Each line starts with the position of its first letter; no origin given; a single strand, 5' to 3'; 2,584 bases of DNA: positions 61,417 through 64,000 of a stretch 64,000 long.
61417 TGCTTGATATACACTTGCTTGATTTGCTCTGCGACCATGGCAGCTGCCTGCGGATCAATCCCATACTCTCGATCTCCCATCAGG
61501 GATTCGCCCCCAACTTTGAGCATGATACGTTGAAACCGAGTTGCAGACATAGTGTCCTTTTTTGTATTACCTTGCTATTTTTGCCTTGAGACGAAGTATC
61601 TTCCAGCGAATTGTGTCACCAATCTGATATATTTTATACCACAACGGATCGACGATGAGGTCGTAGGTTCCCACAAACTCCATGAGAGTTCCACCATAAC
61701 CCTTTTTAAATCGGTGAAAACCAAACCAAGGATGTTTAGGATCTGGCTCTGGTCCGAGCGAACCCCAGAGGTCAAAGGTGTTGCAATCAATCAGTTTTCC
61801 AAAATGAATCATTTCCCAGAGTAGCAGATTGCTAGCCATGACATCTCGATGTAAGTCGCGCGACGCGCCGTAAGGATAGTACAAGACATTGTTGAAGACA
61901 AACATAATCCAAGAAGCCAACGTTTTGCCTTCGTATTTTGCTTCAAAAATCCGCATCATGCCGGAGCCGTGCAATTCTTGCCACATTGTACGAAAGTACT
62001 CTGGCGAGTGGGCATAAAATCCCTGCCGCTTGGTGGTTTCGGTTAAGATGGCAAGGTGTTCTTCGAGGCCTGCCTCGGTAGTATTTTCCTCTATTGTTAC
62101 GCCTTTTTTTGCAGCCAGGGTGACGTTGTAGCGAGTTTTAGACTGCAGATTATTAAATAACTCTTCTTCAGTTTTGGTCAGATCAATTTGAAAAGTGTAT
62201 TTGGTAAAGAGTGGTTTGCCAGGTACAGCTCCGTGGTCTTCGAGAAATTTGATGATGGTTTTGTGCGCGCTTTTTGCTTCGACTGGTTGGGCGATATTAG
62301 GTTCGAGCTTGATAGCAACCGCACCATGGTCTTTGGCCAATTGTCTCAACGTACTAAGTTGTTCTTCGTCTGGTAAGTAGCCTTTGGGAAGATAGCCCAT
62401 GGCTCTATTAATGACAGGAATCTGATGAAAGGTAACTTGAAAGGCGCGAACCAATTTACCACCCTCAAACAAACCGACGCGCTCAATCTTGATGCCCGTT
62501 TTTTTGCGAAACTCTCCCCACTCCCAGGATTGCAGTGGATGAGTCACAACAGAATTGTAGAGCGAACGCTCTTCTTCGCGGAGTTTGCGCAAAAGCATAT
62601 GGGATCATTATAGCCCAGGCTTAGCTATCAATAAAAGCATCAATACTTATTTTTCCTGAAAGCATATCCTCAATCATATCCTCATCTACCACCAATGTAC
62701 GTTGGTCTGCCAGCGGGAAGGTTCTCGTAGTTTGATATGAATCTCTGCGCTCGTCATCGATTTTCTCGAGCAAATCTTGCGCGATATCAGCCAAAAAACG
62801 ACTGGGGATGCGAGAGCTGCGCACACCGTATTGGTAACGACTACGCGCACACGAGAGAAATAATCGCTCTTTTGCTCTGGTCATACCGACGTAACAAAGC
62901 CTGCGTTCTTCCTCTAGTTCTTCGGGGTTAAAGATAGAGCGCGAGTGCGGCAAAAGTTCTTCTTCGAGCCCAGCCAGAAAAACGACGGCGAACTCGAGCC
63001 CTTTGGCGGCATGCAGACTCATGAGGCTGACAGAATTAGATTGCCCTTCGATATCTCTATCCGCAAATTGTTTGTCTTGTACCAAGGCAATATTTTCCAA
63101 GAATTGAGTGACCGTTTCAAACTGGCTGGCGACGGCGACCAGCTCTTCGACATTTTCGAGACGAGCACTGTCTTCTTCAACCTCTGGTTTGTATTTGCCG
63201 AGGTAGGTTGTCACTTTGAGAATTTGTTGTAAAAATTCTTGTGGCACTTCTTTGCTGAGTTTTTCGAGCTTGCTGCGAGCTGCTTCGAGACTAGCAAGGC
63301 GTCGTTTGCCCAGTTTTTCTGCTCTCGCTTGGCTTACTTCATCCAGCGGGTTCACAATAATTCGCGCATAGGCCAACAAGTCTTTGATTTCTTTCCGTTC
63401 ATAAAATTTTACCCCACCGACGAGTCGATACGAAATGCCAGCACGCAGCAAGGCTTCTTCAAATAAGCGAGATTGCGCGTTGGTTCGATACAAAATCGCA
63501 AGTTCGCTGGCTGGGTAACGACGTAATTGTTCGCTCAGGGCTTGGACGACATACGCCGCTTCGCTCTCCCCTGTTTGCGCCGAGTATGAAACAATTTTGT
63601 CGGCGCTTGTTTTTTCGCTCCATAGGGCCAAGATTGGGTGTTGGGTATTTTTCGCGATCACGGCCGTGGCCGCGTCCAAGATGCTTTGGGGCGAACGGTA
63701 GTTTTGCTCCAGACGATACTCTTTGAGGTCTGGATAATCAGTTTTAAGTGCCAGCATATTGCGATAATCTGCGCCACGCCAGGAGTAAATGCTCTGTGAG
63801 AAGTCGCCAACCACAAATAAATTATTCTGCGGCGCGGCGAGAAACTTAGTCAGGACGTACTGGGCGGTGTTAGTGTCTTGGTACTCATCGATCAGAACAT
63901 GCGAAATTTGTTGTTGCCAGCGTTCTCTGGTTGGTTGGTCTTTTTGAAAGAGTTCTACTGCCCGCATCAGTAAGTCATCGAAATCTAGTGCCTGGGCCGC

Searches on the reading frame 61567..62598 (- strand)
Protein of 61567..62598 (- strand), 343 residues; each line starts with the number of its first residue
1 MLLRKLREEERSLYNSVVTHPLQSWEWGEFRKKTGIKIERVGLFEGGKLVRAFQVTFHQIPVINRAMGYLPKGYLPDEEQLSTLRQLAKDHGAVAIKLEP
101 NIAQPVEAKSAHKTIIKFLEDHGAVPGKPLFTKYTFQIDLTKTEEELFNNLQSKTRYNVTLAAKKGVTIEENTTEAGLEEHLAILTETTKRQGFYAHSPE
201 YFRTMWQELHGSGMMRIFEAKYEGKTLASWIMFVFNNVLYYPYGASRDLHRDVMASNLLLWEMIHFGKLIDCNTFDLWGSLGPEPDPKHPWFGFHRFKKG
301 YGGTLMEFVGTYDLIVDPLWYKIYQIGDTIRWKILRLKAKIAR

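Call 64: search_protein_families(library=pfam, proteins=[window:61567-62598:-], max_evalue=0.01)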
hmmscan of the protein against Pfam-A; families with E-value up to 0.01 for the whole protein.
window:61567-62598:- (343 aa): 2 families
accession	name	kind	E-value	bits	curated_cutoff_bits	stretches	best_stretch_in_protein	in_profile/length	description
PF02388.22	FemAB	-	1.2e-33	117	24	2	16-207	13-225/406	FemAB family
PF13480.13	Acetyltransf_6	-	1.3e-13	51.7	22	1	157-279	5-136/143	Acetyltransferase (GNAT) domain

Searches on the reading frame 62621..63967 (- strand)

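Call 64: search_protein_families(library=pfam, proteins=[window:62621-63967:-], max_evalue=0.01)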
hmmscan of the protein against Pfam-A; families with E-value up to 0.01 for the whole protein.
window:62621-63967:- (448 aa): 5 families
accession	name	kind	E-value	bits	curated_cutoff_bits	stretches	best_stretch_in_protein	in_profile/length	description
PF13361.12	UvrD_C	-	2e-63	215.4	25.6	2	84-217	1-135/350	UvrD-like helicase C-terminal domain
PF00580.27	UvrD-helicase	-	3.6e-27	96.2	23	1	1-79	193-271/271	UvrD/REP helicase N-terminal domain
PF13538.12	UvrD_C_2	-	6.3e-09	36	27.4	1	315-371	4-51/52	UvrD-like helicase C-terminal domain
PF13245.12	AAA_19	-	4.2e-07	30.6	25.1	1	14-62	84-132/134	AAA domain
PF01443.25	Viral_helicase1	-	0.0044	17.3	21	0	282-370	153-225/228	Viral superfamily 1 RNA helicase core domain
